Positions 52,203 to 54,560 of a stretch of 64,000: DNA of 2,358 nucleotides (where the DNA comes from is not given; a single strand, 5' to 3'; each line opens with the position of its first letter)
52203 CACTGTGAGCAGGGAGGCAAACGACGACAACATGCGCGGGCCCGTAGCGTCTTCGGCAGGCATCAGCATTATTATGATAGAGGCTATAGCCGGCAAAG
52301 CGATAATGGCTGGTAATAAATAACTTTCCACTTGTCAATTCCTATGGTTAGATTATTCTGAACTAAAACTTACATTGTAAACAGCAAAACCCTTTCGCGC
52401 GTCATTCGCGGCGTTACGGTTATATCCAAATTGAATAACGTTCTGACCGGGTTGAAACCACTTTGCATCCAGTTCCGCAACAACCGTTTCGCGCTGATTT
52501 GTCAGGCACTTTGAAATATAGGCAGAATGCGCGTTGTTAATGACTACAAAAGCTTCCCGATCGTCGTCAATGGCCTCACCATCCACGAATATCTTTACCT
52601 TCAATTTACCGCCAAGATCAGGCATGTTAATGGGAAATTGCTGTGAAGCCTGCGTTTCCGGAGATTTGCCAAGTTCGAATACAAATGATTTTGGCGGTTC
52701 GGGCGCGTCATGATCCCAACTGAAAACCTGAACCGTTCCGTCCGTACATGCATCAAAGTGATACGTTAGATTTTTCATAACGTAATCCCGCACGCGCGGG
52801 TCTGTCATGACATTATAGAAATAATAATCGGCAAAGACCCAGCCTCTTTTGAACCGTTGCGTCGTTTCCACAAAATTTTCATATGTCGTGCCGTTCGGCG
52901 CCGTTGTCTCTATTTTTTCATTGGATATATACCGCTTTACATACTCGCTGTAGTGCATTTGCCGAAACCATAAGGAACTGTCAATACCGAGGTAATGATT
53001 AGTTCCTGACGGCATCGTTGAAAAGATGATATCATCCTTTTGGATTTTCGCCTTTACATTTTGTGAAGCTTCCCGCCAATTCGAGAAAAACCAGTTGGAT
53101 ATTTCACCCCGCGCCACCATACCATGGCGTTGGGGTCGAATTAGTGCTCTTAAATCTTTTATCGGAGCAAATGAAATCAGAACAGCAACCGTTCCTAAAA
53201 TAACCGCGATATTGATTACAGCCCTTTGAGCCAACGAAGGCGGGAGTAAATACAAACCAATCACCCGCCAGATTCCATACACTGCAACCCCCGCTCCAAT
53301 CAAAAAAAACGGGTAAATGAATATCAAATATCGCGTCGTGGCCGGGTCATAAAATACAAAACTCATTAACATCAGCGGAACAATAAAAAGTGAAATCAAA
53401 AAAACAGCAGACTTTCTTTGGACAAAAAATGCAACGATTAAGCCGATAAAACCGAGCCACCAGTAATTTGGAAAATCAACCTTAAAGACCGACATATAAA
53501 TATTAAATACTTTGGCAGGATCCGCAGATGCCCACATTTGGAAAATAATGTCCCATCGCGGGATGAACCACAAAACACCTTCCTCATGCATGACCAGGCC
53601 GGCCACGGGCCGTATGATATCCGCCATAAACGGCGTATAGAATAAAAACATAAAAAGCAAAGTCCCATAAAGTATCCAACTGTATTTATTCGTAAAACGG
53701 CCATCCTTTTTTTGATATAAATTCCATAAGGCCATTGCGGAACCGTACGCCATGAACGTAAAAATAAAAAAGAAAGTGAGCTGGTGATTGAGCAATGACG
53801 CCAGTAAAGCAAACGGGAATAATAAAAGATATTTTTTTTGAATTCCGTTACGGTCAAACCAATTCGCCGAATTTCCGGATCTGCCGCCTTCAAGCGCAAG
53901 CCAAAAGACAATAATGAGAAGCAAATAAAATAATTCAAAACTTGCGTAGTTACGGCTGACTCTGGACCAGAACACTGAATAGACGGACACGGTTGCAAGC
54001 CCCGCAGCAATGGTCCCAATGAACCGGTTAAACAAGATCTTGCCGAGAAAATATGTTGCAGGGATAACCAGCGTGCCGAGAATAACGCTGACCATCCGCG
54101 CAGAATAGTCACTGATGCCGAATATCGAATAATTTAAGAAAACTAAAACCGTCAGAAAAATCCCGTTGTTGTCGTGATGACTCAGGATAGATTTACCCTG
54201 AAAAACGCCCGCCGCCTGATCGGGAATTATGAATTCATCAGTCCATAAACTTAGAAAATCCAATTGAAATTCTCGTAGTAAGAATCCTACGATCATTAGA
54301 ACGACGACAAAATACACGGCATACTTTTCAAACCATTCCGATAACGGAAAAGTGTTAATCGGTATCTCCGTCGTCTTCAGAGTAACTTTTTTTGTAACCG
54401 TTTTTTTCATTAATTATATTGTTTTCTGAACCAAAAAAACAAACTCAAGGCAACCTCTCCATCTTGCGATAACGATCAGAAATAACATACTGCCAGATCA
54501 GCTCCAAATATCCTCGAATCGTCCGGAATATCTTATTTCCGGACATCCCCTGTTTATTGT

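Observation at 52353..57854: Four-gene lipid-linked glycosylation cassette embedded inside the complex I operon between nuoL and nuoM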

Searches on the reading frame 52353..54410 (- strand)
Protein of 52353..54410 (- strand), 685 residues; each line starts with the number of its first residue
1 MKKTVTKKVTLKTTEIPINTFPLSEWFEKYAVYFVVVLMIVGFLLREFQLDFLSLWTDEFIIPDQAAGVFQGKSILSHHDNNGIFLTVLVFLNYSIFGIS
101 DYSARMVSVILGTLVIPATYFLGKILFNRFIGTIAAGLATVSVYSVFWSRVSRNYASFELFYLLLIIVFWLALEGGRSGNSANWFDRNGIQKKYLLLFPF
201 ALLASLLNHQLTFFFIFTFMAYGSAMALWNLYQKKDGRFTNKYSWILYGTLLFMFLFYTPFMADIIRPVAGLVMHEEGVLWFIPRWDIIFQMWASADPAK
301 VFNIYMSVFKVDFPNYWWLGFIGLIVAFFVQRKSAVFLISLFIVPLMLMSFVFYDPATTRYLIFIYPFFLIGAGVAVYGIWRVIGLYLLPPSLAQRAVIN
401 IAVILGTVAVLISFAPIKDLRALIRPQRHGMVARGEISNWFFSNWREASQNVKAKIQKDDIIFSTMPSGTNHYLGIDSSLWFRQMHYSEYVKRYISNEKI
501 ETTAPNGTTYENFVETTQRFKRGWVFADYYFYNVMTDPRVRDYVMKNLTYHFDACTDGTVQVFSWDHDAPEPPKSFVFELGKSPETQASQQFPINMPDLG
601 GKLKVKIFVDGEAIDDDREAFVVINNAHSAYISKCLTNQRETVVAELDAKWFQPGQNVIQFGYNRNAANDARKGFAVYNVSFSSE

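Call 3: search_protein_families(library=pfam, proteins=[window:52353-54410:-])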
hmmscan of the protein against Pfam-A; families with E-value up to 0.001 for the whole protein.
window:52353-54410:- (685 aa): 0 families

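Call 4: search_protein_families(library=ncbifam, proteins=[window:52353-54410:-])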
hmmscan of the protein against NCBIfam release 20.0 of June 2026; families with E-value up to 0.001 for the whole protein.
window:52353-54410:- (685 aa): 1 family
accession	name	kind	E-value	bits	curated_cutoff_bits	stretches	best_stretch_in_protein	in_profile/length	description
TIGR04154.1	archaeo_STT3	subfamily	4.9e-06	25.2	450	1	104-262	98-258/831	oligosaccharyl transferase, archaeosortase A system-associated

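Call 6: search_protein_families(library=pfam, proteins=[window:52353-54410:-], max_evalue=10)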
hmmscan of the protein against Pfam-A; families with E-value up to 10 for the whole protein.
window:52353-54410:- (685 aa): 1 family
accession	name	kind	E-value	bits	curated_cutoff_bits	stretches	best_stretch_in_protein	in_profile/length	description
PF13231.12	PMT_2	-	0.01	16.5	26.1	1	92-180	12-97/160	Dolichyl-phosphate-mannose-protein mannosyltransferase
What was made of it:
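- On PMT_2 clan (GT39/GT83-like) (for the 685-aa protein): The window protein scores 16.5 bits against a cut-off of 26.1 (call 6).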

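Call 11: find_homologous_proteins(query=window:52353-54410:-)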
Query window:52353-54410:- (685 aa): 33 proteins with E <= 0.001 among 8000 candidates.
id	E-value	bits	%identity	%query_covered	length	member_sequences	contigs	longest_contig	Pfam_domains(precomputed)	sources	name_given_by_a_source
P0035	0.0e+0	1423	90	100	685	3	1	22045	-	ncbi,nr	ncbi:glycosyltransferase family 39 protein [bacterium]|nr:glycosyltransferase family 39 protein [bac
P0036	0.0e+0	1221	75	100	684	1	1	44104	-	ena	-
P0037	0.0e+0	1211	75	100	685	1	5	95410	-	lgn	-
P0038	0.0e+0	1204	75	100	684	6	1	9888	PF13231.13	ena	-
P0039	0.0e+0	1191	74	100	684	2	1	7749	-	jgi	jgi:uncharacterized membrane protein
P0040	0.0e+0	1186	74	100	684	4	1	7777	-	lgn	-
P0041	0.0e+0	1127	69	100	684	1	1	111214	-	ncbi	-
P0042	0.0e+0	1126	69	100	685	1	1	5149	PF13231.13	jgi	jgi:hypothetical protein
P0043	5.3e-215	734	50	96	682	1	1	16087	PF13231.13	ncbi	-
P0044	2.7e-210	718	49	96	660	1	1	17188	-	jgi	-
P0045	2.6e-207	709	48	97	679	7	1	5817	PF13231.13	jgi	-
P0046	2.9e-206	705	47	99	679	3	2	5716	-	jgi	jgi:hypothetical protein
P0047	3.9e-205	701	54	82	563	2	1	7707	-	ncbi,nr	ncbi:MAG: hypothetical protein KDC45_00590, partial [Bacteroidetes bacterium]|nr:hypothetical protei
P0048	3.3e-203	695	47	96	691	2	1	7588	PF13231.13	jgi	jgi:4-amino-4-deoxy-L-arabinose transferase-like glycosyltransferase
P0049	1.3e-201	690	47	96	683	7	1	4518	PF13231.13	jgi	jgi:4-amino-4-deoxy-L-arabinose transferase-like glycosyltransferase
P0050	2.5e-200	686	47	96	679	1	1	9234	PF13231.13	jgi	jgi:hypothetical protein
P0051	1.6e-196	673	46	96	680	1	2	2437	PF13231.13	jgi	jgi:hypothetical protein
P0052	1.0e-188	647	44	96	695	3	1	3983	PF13231.13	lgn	-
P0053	2.3e-167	577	44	88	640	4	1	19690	PF13231.13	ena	-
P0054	6.7e-123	430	35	99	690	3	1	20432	PF13231.13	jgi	-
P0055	2.3e-122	428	36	99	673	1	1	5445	PF13231.13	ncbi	-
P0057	1.1e-121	426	35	96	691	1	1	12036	PF13231.13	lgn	-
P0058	2.9e-121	424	37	95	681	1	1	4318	PF13231.13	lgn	-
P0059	1.1e-117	412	34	95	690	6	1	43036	PF13231.13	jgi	jgi:4-amino-4-deoxy-L-arabinose transferase-like glycosyltransferase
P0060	1.3e-117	412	36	94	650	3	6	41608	PF13231.13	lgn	-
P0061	3.8e-117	411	33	100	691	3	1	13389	PF13231.13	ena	-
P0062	7.5e-116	406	34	96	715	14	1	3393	PF13231.13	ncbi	-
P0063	7.8e-116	406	36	95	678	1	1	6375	PF13231.13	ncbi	-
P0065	1.6e-89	319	32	93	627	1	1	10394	PF13231.13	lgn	-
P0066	1.6e-70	257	28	92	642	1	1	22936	PF13231.13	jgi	jgi:hypothetical protein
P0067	5.0e-4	37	37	13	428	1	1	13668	PF13231.13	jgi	jgi:uncharacterized membrane protein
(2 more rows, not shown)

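Call 43: predict_structure(alignment_id=A2)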
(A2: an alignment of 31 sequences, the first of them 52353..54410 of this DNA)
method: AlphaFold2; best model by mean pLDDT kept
length: 685 residues; sequences in the alignment: 31
mean_pLDDT: 88.6   pTM: 0.86
mean pLDDT of the five models: 88.6, 87.8, 87.0, 86.7, 85.6
residues with pLDDT >= 90: 428; 70-90: 217; 50-70: 23; < 50: 17
segments of 3 or more residues with pLDDT < 50: 1-17
pLDDT, mean of each block of 10 residues (from residue 1): 39 45 81 94 95 90 89 72 88 94 96 98 95 96 95 94 97 75 80 93 93 92 95 89 93 87 82 71 80 89 95 94 96 96 95 84 96 96 88 82 87 88 89 86 93 93 94 91 89 90 92 96 94 91 95 92 93 90 87 86 90 91 93 90 92 92 82 88 78
secondary structure, 60 per line:
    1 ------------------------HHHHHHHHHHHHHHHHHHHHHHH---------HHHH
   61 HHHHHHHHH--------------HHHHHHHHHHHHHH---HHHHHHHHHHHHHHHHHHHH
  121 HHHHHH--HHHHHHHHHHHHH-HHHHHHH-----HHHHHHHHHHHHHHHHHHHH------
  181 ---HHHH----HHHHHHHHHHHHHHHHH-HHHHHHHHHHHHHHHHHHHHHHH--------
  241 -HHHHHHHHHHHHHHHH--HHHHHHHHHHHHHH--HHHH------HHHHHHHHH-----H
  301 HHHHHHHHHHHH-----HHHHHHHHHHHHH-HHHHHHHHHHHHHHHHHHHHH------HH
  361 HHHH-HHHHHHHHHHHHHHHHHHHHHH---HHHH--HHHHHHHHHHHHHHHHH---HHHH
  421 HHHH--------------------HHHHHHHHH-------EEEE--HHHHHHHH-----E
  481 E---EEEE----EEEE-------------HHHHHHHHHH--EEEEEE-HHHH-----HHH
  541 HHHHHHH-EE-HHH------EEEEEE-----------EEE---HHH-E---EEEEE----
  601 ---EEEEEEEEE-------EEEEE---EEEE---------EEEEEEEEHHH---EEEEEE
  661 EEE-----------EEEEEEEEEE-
elements in order: H25-47 H57-69 H84-97 H101-126 H129-141 H143-149 H155-174 H184-187 H192-208 H210-232 H242-257 H260-273 H276-279 H286-294 H300-312 H318-330 H332-352 H359-364 H366-387 H391-394 H397-413 H417-424 H445-453 E461-464 H467-474 E485-488 E493-496 H510-519 E522-527 H529-532 H538-547 E561-566 E578-580 E592-596 E604-612 E620-624 E628-631 E641-648 E655-663 E675-684
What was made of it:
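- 52353..54410 (-): GTC685, a 685-aa GT-C-fold transferase of the PMT_2 (GT39/GT83-like) clan, with a C-terminal periplasmic alpha/beta domain and a CBM-like beta-sandwich. The model has pLDDT 88.6 (call 43).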

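Call 57: find_encoding_contigs(protein=P0043, flank=8000, max_places=1)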
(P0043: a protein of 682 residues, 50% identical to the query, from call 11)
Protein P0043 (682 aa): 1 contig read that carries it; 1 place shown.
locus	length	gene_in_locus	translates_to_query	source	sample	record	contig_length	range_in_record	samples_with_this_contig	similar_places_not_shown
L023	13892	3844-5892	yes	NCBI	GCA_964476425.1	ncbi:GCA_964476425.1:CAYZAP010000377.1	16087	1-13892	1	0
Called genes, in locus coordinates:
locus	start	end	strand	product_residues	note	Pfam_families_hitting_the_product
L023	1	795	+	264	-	?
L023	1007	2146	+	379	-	PF13641:Glyco_tranf_2_3 (weak), PF00535:Glycos_transf_2, PF10111:Glyco_tranf_2_2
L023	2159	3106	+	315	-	PF01073:3Beta_HSD, PF01370:Epimerase, PF02719:Polysacc_synt_2, PF04321:RmlD_sub_bind, PF07993:NAD_binding_4 (faint), PF16363:GDP_Man_Dehyd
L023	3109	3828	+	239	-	PF00535:Glycos_transf_2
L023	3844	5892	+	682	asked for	PF13231:PMT_2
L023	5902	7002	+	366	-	PF01075:Glyco_transf_9 (weak)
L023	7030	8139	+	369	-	PF13439:Glyco_transf_4, PF13579:Glyco_trans_4_4 (weak), PF00534:Glycos_transf_1, PF13692:Glyco_trans_1_4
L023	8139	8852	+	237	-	PF01209:Ubie_methyltran, PF08003:Methyltransf_9 (weak), PF13489:Methyltransf_23, PF13847:Methyltransf_31, PF08241:Methyltransf_11, PF08242:Methyltransf_12, PF13649:Methyltransf_25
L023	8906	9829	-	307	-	PF00056:Ldh_1_N, PF02866:Ldh_1_C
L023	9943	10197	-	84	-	PF01016:Ribosomal_L27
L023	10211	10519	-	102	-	PF00829:Ribosomal_L21p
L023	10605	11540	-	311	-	PF02016:Peptidase_S66, PF17676:Peptidase_S66C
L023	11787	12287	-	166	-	PF07609:DUF1572, PF04978:MST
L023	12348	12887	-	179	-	PF00255:GSHPx (weak), PF00578:AhpC-TSA, PF02630:SCO1-SenC (weak), PF08534:Redoxin, PF00085:Thioredoxin, PF13098:Thioredoxin_2 (weak), PF13905:Thioredoxin_8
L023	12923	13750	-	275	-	PF13490:zf-HC2 (weak)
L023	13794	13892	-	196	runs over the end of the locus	PF04542:Sigma70_r2, PF22029:PhyR_sigma2 (weak), PF08281:Sigma70_r4_2, PF04545:Sigma70_r4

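Call 58: find_encoding_contigs(protein=P0059, flank=8000, max_places=1)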
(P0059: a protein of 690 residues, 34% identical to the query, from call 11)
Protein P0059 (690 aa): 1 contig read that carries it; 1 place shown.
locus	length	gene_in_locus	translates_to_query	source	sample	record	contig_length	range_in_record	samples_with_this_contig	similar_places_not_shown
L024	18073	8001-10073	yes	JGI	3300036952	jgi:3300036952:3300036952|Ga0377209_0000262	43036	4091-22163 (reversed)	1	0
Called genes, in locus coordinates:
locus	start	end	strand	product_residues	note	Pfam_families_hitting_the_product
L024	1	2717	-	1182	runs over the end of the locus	PF12698:ABC2_membrane_3 (weak), PF01433:Peptidase_M1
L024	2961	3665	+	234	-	-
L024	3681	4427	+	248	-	-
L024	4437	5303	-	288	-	PF00005:ABC_tran, PF13304:AAA_21 (weak)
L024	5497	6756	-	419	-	PF00270:DEAD, PF04851:ResIII (weak), PF00271:Helicase_C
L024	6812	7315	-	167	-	PF13302:Acetyltransf_3, PF00583:Acetyltransf_1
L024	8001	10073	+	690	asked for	PF13231:PMT_2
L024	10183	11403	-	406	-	PF00999:Na_H_Exchanger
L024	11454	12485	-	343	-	PF01594:AI-2E_transport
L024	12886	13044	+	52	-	-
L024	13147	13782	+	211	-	-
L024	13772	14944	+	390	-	PF00144:Beta-lactamase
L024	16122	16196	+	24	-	-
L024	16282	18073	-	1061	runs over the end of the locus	PF17874:TPR_MalT, PF13424:TPR_12, PF13374:TPR_10, PF17874:TPR_MalT, PF24885:TPR_NPHP3, PF13374:TPR_10, PF13424:TPR_12, PF00515:TPR_1, +20 more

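Call 84: search_protein_families(library=ncbifam, proteins=[L023:5902-7002:+, L023:1007-2146:+, L023:7030-8139:+], max_evalue=0.0001)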
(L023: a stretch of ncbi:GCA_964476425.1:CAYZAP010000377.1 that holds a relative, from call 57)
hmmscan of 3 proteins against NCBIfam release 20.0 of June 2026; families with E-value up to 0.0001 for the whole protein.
L023:5902-7002:+ (366 aa): 4 families
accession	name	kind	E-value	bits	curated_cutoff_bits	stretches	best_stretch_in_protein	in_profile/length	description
TIGR02193.1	heptsyl_trn_I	equivalog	2.1e-12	46.9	185.3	2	52-86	1-35/320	lipopolysaccharide heptosyltransferase I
TIGR02195.1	heptsyl_trn_II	equivalog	6.1e-08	32.2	134.6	1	204-363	168-338/339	lipopolysaccharide heptosyltransferase II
NF008204.0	PRK10964.1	equivalog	2.1e-05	23.8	437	0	226-309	192-278/322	lipopolysaccharide heptosyltransferase RfaC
NF008162.0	PRK10916.1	equivalog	2.6e-05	23.6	569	0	203-308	173-284/348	ADP-heptose--LPS heptosyltransferase RfaF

L023:1007-2146:+ (379 aa): 21 families
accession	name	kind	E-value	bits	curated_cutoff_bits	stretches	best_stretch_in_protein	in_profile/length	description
NF007986.1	PRK10714.1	equivalog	7.5e-62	209.2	529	1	73-364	7-296/316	undecaprenyl-phosphate 4-deoxy-4-formamido-L-arabinose transferase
NF047588.1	GlcsyltransPgfSStrep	equivalog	1.3e-50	172.4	500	1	74-364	3-290/308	glycosyltransferase PgfS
TIGR04182.1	glyco_TIGR04182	equivalog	8.6e-25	87.7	325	1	73-367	1-288/293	S-layer glycoprotein N-glycosyltransferase AglJ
TIGR03937.1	PgaC_IcaA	equivalog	2.2e-19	69.7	422.3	1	60-181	33-152/407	poly-beta-1,6-N-acetyl-D-glucosamine synthase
NF007482.0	PRK10073.1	equivalog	2.4e-17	63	423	1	72-177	6-108/334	glycosyltransferase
NF041391.1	DPhHxTase_Halo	equivalog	2.5e-14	52.8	375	1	81-267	4-186/213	dolichyl-phosphate hexose transferase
NF041875.1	EPS_EpsD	equivalog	2.3e-13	50.3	370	1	74-171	1-96/325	exopolysaccharide biosynthesis glycosyltransferase EpsD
NF047683.1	TeichurnBiosyTuaG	equivalog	6.1e-13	49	400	1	72-172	6-104/252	teichuronic acid biosynthesis protein TuaG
TIGR03111.1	glyc2_xrt_Gpos1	hypoth_equivalog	1.3e-12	47.3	363.95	1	72-181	49-158/439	TIGR03111 family XrtG-associated glycosyltransferase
TIGR03965.1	mycofact_glyco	equivalog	2.3e-12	46.5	280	1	67-177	69-177/467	mycofactocin biosynthesis glycosyltransferase MftF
NF045692.1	OglycostaseCruG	equivalog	5.6e-12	45.3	600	1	69-187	38-161/386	2'-O-glycosyltransferase CruG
NF058614.1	PPMAGASynPpgS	equivalog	1.4e-11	44.3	370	1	74-272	2-204/226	polyprenyl-phospho-N-acetylgalactosaminyl synthase PpgS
TIGR04283.1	glyco_like_mftF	equivalog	2.9e-11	43.4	182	1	74-167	1-85/221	TIGR04283 family arsenosugar biosynthesis glycosyltransferase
NF050050.1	ProtGlycPglI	equivalog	5.6e-10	39.1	500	1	73-186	3-115/306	GalNAc(5)-diNAcBac-PP-undecaprenol beta-1,3-glucosyltransferase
NF010496.0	PRK13915.1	equivalog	4.6e-09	35.8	262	1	70-176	29-139/307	glucosyl-3-phosphoglycerate synthase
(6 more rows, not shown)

L023:7030-8139:+ (369 aa): 20 families
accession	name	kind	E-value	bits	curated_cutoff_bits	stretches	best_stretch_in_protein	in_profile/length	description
NF012028.0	PRK15484.1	subfamily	4.7e-19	68.7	618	1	149-367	143-374/380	lipopolysaccharide N-acetylglucosaminyltransferase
TIGR03449.1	mycothiol_MshA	equivalog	4.3e-18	65.4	462.5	1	116-366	139-398/406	D-inositol-3-phosphate glycosyltransferase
TIGR04063.1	stp3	hypoth_equivalog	1.4e-17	63.7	442.05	1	144-363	156-387/397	TIGR04063 family PEP-CTERM/XrtA system glycosyltransferase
TIGR02149.1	glgA_Coryne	subfamily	4.6e-16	58.9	302.4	1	140-362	139-381/391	glycogen synthase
TIGR03999.1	thiol_BshA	equivalog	4e-15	55.6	273.7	1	138-366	137-368/375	N-acetyl-alpha-D-glucosaminyl L-malate synthase BshA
NF047684.1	TeichurnBiosyTuaC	equivalog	1.5e-14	53.8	550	1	184-359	204-375/391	teichuronic acid biosynthesis protein TuaC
NF053787.1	GlcN_PG_synth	equivalog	2.3e-14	53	480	1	183-364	181-352/361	N-acetylglucosaminyl phosphatidylglycerol synthase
NF041010.1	glycosy_Agl16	equivalog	4.1e-14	52.2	575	1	117-367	105-347/352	glycosylation protein Agl16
TIGR03088.1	stp2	hypoth_equivalog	2e-12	46.9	409.05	1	220-367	224-369/374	TIGR03088 family PEP-CTERM/XrtA system glycosyltransferase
TIGR04047.1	MSMEG_0565_glyc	hypoth_equivalog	4.1e-12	45.9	259.85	1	140-362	133-365/373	MSMEG_0565 family glycosyltransferase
NF041876.1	EPS_EpsE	equivalog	2.8e-11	43.3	400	1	143-349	159-372/389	exopolysaccharide biosynthesis GT4 family glycosyltransferase EpsE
NF038298.1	EPS_HpsO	equivalog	2.1e-09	36.6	575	1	114-361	115-377/388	hormogonium polysaccharide biosynthesis glycosyltransferase HpsO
NF038229.1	Glyco4_Geo_Pelo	equivalog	2.5e-09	36.6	400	1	139-319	103-284/338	GPMC system family 4 glycosyltransferase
NF038295.1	EPS_HpsP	equivalog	1.4e-07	30.9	550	1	186-363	194-379/388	hormogonium polysaccharide biosynthesis glycosyltransferase HpsP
NF046085.1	XrtY_assoc_Gly1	equivalog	3.6e-07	29.4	400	1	155-352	170-363/387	XrtY-associated glycosyltransferase XYAG1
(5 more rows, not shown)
